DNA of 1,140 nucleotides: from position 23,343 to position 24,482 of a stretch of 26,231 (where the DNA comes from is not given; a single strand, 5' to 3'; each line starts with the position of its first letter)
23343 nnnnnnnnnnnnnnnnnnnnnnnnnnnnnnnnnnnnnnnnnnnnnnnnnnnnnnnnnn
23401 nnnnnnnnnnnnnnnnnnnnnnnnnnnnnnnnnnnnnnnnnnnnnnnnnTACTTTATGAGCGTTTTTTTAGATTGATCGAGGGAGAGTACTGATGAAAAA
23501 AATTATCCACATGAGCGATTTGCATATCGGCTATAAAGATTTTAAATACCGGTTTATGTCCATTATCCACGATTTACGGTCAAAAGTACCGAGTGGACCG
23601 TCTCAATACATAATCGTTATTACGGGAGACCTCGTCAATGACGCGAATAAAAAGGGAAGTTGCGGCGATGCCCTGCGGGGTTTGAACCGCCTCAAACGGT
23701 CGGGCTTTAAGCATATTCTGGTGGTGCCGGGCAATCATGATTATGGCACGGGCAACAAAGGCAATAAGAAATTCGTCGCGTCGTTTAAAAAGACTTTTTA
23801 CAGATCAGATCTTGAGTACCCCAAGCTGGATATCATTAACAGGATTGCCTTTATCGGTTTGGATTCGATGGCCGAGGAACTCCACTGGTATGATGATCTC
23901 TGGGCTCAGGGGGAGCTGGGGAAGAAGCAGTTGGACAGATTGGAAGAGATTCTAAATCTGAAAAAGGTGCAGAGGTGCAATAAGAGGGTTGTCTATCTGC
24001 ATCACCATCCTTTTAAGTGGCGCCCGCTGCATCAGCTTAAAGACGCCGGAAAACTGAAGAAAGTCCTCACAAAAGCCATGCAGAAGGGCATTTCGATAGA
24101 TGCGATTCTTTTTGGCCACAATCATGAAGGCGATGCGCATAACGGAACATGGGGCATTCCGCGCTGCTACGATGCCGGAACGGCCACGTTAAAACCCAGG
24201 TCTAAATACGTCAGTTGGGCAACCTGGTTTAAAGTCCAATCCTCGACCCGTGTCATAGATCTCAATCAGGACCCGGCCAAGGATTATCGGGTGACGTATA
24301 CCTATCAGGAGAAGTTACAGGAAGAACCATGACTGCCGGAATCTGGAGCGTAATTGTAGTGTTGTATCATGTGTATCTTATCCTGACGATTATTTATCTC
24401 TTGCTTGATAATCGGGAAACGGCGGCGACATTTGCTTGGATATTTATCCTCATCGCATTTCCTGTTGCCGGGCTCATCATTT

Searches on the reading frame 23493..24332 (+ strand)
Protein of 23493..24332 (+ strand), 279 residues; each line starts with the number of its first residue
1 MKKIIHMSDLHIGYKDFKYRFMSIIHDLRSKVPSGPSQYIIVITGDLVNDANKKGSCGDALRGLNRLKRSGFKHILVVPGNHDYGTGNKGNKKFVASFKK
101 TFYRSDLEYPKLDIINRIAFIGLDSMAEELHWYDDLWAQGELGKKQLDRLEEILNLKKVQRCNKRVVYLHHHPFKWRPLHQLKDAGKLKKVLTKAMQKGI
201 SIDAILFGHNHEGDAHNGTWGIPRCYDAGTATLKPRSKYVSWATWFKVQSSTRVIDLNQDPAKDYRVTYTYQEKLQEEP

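Call 3: search_protein_families(library=pfam, proteins=[window:23493-24332:+], max_evalue=0.01)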
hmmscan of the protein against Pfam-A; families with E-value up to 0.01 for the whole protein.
window:23493-24332:+ (279 aa): 3 families
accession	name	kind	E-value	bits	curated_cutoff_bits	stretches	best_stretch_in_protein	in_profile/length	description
PF00149.33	Metallophos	-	6.1e-15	56.6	21.5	1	3-212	2-190/191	Calcineurin-like phosphoesterase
PF12850.12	Metallophos_2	-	0.00036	21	27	1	3-214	2-120/154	Calcineurin-like phosphoesterase superfamily domain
PF01784.24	DUF34_NIF3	-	0.0076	16.3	23.4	0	169-202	62-95/256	Duf34/NIF3 (NGG1p interacting factor 3)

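Call 4: search_protein_families(library=ncbifam, proteins=[window:23493-24332:+], max_evalue=0.01)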
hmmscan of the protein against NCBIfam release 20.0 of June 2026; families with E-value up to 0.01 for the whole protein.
window:23493-24332:+ (279 aa): 6 families
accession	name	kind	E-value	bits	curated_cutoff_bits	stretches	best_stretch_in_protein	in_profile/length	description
NF008359.0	PRK11148.1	equivalog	8.9e-11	41.8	225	1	139-213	136-207/275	3',5'-cyclic-AMP phosphodiesterase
NF053862.1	DS9_1_antiphage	equivalog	8.1e-10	38.1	420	1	3-109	195-314/486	anti-phage phosphoesterase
NF053861.1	DS8_antiphage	equivalog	2.8e-09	35.3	790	1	6-84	1-85/994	anti-phage protein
TIGR00619.1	sbcd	subfamily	4.5e-05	23.4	77.65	1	3-96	2-99/252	exonuclease subunit SbcD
NF041030.1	Mre11_Halo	equivalog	0.00039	19.7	550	1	1-127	1-126/361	DNA double-strand break repair protein Mre11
NF003118.0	PRK04036.1-3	equivalog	0.001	18.1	445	0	3-49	227-274/481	DNA-directed DNA polymerase II small subunit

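Call 21: search_solved_structures(query=window:23493-24332:+, max_evalue=0.01)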
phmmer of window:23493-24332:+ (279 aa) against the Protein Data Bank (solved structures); distinct sequences matched with E-value up to 0.01: 0.

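Call 22: find_homologous_proteins(query=window:23493-24332:+, max_evalue=0.00001)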
Query window:23493-24332:+ (279 aa): 1202 proteins with E <= 0.00001 among 2044 candidates; the best 120 are listed.
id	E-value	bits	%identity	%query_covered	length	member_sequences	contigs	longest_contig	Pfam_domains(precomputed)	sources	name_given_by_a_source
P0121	3.3e-191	652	100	100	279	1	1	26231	PF00149.34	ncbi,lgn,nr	ncbi:MAG: metallophosphoesterase [Candidatus Omnitrophica bacterium]|nr:metallophosphoesterase [Cand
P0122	2.0e-137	475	71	98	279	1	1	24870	PF00149.34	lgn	-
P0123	6.2e-134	464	69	98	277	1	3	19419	PF00149.34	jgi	-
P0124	6.4e-132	457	69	97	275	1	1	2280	PF12850.13,PF00149.34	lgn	-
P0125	3.2e-131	455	71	97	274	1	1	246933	PF00149.34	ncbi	-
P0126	1.4e-129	450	70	95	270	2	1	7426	PF00149.34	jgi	jgi:3',5'-cyclic AMP phosphodiesterase CpdA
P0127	6.1e-128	444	68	98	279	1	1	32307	PF12850.13,PF00149.34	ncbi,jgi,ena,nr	ncbi:MAG: metallophosphoesterase [Candidatus Omnitrophica bacterium]|nr:metallophosphoesterase [Cand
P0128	1.2e-127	443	69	98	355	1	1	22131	PF00149.34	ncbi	-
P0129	2.5e-127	442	65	99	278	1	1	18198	PF00149.34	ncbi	ncbi:metallophosphoesterase family protein [Candidatus Omnitrophota bacterium]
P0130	3.0e-127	442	67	100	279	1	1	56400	PF00149.34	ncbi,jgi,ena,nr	ncbi:MAG: metallophosphoesterase [Candidatus Omnitrophica bacterium]|nr:metallophosphoesterase [Cand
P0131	5.7e-127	441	67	98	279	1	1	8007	PF00149.34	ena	-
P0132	2.7e-126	439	65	100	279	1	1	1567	PF00149.34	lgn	-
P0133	1.1e-124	434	67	96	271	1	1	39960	PF00149.34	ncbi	-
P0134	2.8e-122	426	66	96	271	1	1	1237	PF00149.34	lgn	-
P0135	1.2e-121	424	65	100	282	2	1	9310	PF00149.34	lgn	-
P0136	4.4e-121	422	68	95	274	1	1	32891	PF12850.13,PF00149.34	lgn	-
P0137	1.5e-120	420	66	96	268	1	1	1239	PF00149.34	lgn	-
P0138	1.6e-120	420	66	96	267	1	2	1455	PF00149.34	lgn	-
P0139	1.5e-119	417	64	97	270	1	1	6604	PF12850.13,PF00149.34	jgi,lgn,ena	-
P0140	6.1e-119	415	66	95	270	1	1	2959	PF00149.34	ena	-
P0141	4.3e-117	409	69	90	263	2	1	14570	PF00149.34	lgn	-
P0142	4.3e-114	399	61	96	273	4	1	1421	PF12850.13,PF00149.34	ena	-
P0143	7.6e-114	398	64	96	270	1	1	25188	PF00149.34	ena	-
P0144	7.3e-113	395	62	95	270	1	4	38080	PF00149.34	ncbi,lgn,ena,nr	ncbi:MAG: metallophosphoesterase [Candidatus Omnitrophica bacterium]|nr:metallophosphoesterase [Cand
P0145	9.7e-113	394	65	95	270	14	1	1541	PF00149.34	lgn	-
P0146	3.9e-112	392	65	96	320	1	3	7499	PF12850.13,PF00149.34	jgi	jgi:3',5'-cyclic AMP phosphodiesterase CpdA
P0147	5.7e-112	392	64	95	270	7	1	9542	PF00149.34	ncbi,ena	-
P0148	1.6e-111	390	61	95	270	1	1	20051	PF00149.34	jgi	jgi:3',5'-cyclic AMP phosphodiesterase CpdA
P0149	2.3e-111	390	60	98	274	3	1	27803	PF00149.34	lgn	-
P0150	1.6e-110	387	63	93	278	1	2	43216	PF00149.34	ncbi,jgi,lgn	jgi:3',5'-cyclic AMP phosphodiesterase CpdA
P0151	2.0e-110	387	62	95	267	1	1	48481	PF12850.13,PF00149.34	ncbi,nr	ncbi:MAG: metallophosphoesterase [Candidatus Aceula meridiana]|nr:metallophosphoesterase [Candidatus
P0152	3.8e-110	386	63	93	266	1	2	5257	PF00149.34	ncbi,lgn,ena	-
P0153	1.3e-109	384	62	96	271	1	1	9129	PF00149.34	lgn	-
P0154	1.7e-109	384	63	94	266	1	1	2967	PF00149.34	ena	-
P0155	1.8e-109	384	63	92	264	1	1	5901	PF00149.34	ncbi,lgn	-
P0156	1.9e-109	384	61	96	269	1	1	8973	PF12850.13,PF00149.34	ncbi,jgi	-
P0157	3.5e-109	383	61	94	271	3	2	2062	PF00149.34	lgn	-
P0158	1.3e-108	381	63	92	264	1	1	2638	PF00149.34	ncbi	-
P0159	1.8e-108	380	61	96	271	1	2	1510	PF00149.34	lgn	-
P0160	2.1e-108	380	62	93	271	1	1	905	PF12850.13,PF00149.34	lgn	-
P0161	2.8e-107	376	61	93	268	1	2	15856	PF12850.13,PF00149.34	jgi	-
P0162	1.1e-106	375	61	94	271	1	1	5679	PF00149.34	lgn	-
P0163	1.2e-106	374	62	95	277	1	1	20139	PF12850.13,PF00149.34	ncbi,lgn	-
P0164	1.3e-106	374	61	93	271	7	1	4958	PF00149.34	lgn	-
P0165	1.7e-106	374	60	94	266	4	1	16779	PF00149.34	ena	-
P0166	3.3e-106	373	61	95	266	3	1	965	PF12850.13,PF00149.34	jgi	jgi:3',5'-cyclic AMP phosphodiesterase CpdA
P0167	7.8e-106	372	61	92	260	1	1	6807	PF00149.34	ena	-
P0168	1.1e-105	371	64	91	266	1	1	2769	PF00149.34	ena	-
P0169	2.3e-105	370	64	92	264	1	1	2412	PF00149.34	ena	-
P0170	2.3e-105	370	60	96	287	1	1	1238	PF12850.13,PF00149.34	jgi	-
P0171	2.4e-105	370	59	96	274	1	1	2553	PF12850.13,PF00149.34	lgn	-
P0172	5.9e-105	369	61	94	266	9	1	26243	PF12850.13,PF00149.34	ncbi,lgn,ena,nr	ncbi:MAG: metallophosphoesterase [Candidatus Omnitrophica bacterium]|nr:metallophosphoesterase [Cand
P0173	6.7e-105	369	58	96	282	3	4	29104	PF12850.13,PF00149.34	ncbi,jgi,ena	-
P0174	2.0e-104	367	61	96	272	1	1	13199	PF12850.13,PF00149.34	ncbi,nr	ncbi:MAG: metallophosphoesterase [Candidatus Omnitrophica bacterium]|nr:metallophosphoesterase [Cand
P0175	2.0e-104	367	58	96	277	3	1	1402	PF12850.13,PF00149.34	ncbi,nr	ncbi:MAG TPA: metallophosphoesterase, partial [Candidatus Omnitrophota bacterium]|nr:metallophosphoe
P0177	5.3e-104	366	58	96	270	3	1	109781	PF00149.34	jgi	-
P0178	5.4e-104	366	59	96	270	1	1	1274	PF00149.34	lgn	-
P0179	7.9e-104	365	62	91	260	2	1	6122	PF00149.34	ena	-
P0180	1.2e-103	365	57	96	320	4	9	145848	PF00149.34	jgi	jgi:3',5'-cyclic AMP phosphodiesterase CpdA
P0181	1.5e-103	364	60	95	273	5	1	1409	PF00149.34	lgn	-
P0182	1.8e-103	364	61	93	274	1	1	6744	PF00149.34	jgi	-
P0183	2.1e-103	364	61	93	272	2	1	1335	PF00149.34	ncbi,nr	ncbi:metallophosphoesterase [bacterium]|nr:metallophosphoesterase [bacterium]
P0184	2.2e-103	364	59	96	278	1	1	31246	PF00149.34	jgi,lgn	-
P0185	2.3e-103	364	59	96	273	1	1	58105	PF00149.34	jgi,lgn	jgi:3',5'-cyclic AMP phosphodiesterase CpdA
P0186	2.3e-103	364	57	93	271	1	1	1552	PF00149.34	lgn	-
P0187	4.2e-103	363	59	95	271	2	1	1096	PF00149.34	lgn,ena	-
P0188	6.4e-103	362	60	92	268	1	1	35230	PF00149.34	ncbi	-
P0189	7.3e-103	362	62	96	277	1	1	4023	PF12850.13,PF00149.34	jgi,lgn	-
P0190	9.8e-103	362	57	99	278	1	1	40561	PF00149.34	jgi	-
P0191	3.9e-102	360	60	95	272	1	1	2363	PF00149.34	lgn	-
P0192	5.1e-102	359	61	94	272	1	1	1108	PF00149.34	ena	-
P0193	5.9e-102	359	59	93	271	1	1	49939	PF00149.34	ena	-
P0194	9.0e-102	358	59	94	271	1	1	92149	PF12850.13,PF00149.34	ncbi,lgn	-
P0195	2.2e-101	357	58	98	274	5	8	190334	PF00149.34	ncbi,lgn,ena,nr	ncbi:MAG: hypothetical protein A2Y06_04260 [Omnitrophica WOR_2 bacterium GWA2_37_7]|nr:MAG: hypothet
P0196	2.2e-101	357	60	93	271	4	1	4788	PF00149.34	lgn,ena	-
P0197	2.4e-101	357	57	96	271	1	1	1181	PF00149.34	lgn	-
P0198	3.4e-101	356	57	94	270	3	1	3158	PF00149.34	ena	-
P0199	3.8e-101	356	59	94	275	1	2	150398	PF12850.13,PF00149.34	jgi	-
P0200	6.8e-101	355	58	96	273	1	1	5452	PF00149.34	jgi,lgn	-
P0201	9.0e-101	355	60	95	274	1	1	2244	PF00149.34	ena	-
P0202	1.2e-100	355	56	94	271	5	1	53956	PF12850.13,PF00149.34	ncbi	-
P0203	1.7e-100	354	59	95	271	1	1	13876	PF12850.13,PF00149.34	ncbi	-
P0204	1.8e-100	354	58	96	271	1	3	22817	PF12850.13,PF00149.34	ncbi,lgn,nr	ncbi:MAG: metallophosphoesterase [Candidatus Omnitrophica bacterium]|nr:metallophosphoesterase [Cand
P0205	2.3e-100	354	58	94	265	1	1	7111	PF00149.34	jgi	jgi:3',5'-cyclic AMP phosphodiesterase CpdA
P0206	3.5e-100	353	59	93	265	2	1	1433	PF00149.34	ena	-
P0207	4.5e-100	353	57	97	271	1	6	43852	PF00149.34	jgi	-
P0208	7.3e-100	352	58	95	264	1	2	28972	PF00149.34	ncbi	-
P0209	9.2e-100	352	56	96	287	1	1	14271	PF12850.13,PF00149.34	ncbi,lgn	-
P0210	1.0e-99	352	58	94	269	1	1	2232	PF00149.34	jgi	-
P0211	1.0e-99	352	59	93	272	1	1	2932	PF12850.13,PF00149.34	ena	-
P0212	2.5e-99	350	59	94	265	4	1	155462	PF12850.13,PF00149.34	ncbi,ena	-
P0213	2.5e-99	350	60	93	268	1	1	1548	PF00149.34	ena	-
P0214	4.2e-99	350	59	96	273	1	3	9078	PF00149.34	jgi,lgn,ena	-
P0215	4.3e-99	350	58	95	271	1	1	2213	PF00149.34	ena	-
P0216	5.0e-99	349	59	96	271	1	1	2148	PF00149.34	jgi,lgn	-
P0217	5.2e-99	349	59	95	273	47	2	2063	PF12850.13,PF00149.34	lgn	-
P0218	7.2e-99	349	57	96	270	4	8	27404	PF00149.34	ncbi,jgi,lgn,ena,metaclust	metaclust:\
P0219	1.0e-98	348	58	96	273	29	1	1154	PF00149.34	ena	-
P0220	1.2e-98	348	58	94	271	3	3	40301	PF00149.34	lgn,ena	-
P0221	1.4e-98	348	57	97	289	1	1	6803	PF00149.34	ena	-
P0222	2.0e-98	347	59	96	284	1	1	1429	PF00149.34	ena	-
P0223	2.5e-98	347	57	94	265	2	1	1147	PF00149.34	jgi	jgi:3',5'-cyclic AMP phosphodiesterase CpdA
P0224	3.0e-98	347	59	94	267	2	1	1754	PF00149.34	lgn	-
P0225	3.1e-98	347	59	96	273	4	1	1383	PF12850.13,PF00149.34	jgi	-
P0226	3.5e-98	347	57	94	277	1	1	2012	PF00149.34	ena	-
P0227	3.8e-98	346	57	96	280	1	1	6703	PF00149.34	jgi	-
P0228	4.3e-98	346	55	96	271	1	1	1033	PF12850.13,PF00149.34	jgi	jgi:3',5'-cyclic AMP phosphodiesterase CpdA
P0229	4.4e-98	346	57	96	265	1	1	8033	PF00149.34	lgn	-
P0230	6.6e-98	346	59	96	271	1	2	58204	PF00149.34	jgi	jgi:3',5'-cyclic AMP phosphodiesterase CpdA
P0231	7.0e-98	346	58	95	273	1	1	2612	PF12850.13,PF00149.34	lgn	-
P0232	7.9e-98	345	57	94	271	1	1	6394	PF00149.34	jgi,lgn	-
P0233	1.1e-97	345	57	95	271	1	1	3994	PF00149.34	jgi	-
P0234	1.2e-97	345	57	96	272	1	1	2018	PF12850.13,PF00149.34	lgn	-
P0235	1.8e-97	344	58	95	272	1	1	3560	PF00149.34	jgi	-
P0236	1.8e-97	344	58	93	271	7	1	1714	PF00149.34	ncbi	-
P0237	1.8e-97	344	57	96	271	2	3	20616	PF12850.13,PF00149.34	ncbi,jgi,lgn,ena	-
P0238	1.9e-97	344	56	96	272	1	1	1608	PF12850.13,PF00149.34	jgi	jgi:3',5'-cyclic AMP phosphodiesterase CpdA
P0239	3.4e-97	343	57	94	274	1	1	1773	PF00149.34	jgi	-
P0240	4.2e-97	343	59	96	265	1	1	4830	PF00149.34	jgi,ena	-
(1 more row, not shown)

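Call 24: find_related_loci(query=A2, collection=metagenome_contigs, flank=10000)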
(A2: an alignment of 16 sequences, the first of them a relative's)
Query A2 (279 aa) in metagenome_contigs; peptide patterns used: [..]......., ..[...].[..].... (x = any residue, [..] = any of these).
600 stretches matched a pattern (row limit reached: there are more); 331 encode a relative of the query (tblastn E <= 1e-3); the best 80 are kept; 80 distinct loci.
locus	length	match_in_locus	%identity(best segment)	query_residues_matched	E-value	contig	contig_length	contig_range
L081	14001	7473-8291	68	1-273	2e-129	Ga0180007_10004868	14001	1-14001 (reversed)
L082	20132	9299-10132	67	1-278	6e-129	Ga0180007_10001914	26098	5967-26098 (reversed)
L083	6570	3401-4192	64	6-270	2e-118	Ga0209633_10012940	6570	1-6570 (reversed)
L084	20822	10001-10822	61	1-273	2e-116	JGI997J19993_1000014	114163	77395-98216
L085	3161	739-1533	65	1-265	3e-119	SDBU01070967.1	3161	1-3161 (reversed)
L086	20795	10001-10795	64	1-265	1e-113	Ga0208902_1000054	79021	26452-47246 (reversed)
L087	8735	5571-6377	59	1-269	3e-108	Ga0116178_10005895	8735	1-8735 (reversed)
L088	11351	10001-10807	58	1-269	2e-107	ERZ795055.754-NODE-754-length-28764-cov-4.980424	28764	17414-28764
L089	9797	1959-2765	58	1-269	2e-107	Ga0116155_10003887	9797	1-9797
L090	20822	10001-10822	58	1-273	5e-105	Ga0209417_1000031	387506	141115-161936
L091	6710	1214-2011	59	1-265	7e-104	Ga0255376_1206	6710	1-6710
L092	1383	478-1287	59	1-269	2e-111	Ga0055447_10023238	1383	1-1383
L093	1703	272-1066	57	1-264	6e-109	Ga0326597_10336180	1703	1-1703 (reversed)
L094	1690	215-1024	57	1-269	8e-109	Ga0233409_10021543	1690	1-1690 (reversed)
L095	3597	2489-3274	59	1-267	5e-103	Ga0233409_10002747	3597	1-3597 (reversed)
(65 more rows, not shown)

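Call 27: find_encoding_contigs(protein=P0125, flank=10000, max_places=2)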
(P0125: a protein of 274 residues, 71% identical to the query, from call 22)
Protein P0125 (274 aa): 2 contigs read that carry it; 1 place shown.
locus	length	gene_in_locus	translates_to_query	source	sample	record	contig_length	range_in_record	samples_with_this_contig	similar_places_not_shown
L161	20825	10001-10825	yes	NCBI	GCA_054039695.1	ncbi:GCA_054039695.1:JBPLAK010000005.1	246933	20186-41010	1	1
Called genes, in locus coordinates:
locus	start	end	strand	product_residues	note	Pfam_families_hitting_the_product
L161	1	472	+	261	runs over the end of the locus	PF03649:UPF0014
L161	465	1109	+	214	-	PF04357:TamB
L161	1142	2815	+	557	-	PF00999:Na_H_Exchanger, PF00571:CBS (weak)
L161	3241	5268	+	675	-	PF11896:GlgE_dom_N_S, PF21702:GLGE_C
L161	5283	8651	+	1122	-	PF00128:Alpha-amylase, PF16657:Malt_amylase_C, PF18085:Mak_N_cap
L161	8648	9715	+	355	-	PF01544:CorA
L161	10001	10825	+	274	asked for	PF00149:Metallophos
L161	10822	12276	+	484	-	PF13396:PLDc_N, PF13091:PLDc_2, PF00614:PLDc (weak), PF13091:PLDc_2, PF00614:PLDc (weak)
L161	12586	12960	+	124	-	PF01627:Hpt (weak)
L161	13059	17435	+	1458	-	PF02743:dCache_1, PF14827:dCache_3, PF00989:PAS (weak), PF08448:PAS_4, PF13426:PAS_9, PF00512:HisKA, PF02518:HATPase_c, PF00072:Response_reg, +1 more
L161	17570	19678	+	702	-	PF00497:SBP_bac_3, PF12974:Phosphonate-bd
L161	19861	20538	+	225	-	PF03602:Cons_hypoth95 (weak), PF05175:MTS, PF06325:PrmA, PF13649:Methyltransf_25 (weak)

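Call 28: find_encoding_contigs(protein=P0122, flank=10000, max_places=2)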
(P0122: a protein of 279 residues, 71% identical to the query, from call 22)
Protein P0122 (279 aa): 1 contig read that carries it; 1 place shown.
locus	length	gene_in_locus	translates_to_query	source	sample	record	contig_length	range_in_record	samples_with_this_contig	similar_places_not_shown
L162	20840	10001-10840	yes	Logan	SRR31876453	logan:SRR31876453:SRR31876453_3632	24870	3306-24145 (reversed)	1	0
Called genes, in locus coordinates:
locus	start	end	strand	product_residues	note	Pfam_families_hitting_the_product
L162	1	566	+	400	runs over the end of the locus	PF13439:Glyco_transf_4, PF13579:Glyco_trans_4_4, PF08323:Glyco_transf_5, PF20706:GT4-conflict, PF00534:Glycos_transf_1, PF13692:Glyco_trans_1_4, PF13524:Glyco_trans_1_2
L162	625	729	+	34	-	-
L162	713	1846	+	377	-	PF22020:RlmL_1st, PF13847:Methyltransf_31 (faint), PF02926:THUMP, PF01170:UPF0020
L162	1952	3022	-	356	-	PF00331:Glyco_hydro_10 (faint), PF02449:Glyco_hydro_42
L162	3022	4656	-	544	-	PF13632:Glyco_trans_2_3 (weak)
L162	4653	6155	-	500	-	PF08308:PEGA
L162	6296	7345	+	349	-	PF08240:ADH_N, PF01262:AlaDh_PNT_C (weak), PF02826:2-Hacid_dh_C (weak), PF00107:ADH_zinc_N, PF13602:ADH_zinc_N_2 (weak)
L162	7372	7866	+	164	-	PF00924:MS_channel_2nd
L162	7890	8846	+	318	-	PF01368:DHH, PF02272:DHHA1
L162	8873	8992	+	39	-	PF06397:Desulfoferrod_N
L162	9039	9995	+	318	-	PF01699:Na_Ca_ex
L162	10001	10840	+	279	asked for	PF00149:Metallophos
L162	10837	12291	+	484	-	PF13396:PLDc_N, PF13091:PLDc_2, PF00614:PLDc (weak), PF13091:PLDc_2, PF00614:PLDc (weak)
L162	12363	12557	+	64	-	PF06305:LapA_dom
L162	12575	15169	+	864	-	PF02861:Clp_N, PF23569:NBD_SMAX1, PF00004:AAA, PF17871:AAA_lid_9, PF00004:AAA, PF07724:AAA_2, PF07728:AAA_5, PF10431:ClpB_D2-small, +7 more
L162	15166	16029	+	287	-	PF00990:GGDEF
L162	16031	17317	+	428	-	PF04357:TamB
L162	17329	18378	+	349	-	PF01595:CNNM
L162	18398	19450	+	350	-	PF01544:CorA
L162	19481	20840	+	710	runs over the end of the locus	PF02922:CBM_48, PF00128:Alpha-amylase, PF21156:ISOA1-3_C (weak)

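Call 45: search_protein_families(library=padloc, proteins=[window:23493-24332:+], max_evalue=0.001)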
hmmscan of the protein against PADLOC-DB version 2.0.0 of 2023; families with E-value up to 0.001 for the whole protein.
window:23493-24332:+ (279 aa): 3 families
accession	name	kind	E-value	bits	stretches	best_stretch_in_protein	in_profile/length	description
PDLC00736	Effector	-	1.3e-06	25.6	1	4-89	5-91/561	Endonuclease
PDLC04908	PDC-S10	-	1.7e-06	25.5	1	18-136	11-120/223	-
PDLC05051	PDC-S60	-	6e-06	22.6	1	3-89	2-94/1027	-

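Call 62: predict_structure(alignment_id=A2)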
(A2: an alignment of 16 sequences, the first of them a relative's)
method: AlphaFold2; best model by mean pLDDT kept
length: 279 residues; sequences in the alignment: 16
mean_pLDDT: 81.8   pTM: 0.86
mean pLDDT of the five models: 81.8, 80.7, 79.9, 79.8, 77.7
residues with pLDDT >= 90: 113; 70-90: 103; 50-70: 44; < 50: 19
segments of 3 or more residues with pLDDT < 50: 84-91, 130-136, 276-279
pLDDT, mean of each block of 10 residues (from residue 1): 91 84 88 87 79 76 90 88 46 62 74 96 75 54 91 98 96 72 90 97 92 88 91 69 75 93 88 53
secondary structure, 60 per line:
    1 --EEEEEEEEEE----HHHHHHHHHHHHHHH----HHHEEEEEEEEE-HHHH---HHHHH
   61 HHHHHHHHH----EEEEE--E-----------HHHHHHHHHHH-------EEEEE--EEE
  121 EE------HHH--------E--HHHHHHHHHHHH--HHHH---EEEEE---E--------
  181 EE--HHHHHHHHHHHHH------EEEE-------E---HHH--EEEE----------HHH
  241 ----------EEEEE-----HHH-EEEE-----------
elements in order: E3-12 H17-31 E39-47 H49-52 H56-69 E74-78 H93-103 E111-115 E118-122 H143-154 H157-160 E164-168 H185-197 E204-207 E224-227 E251-255 E265-268
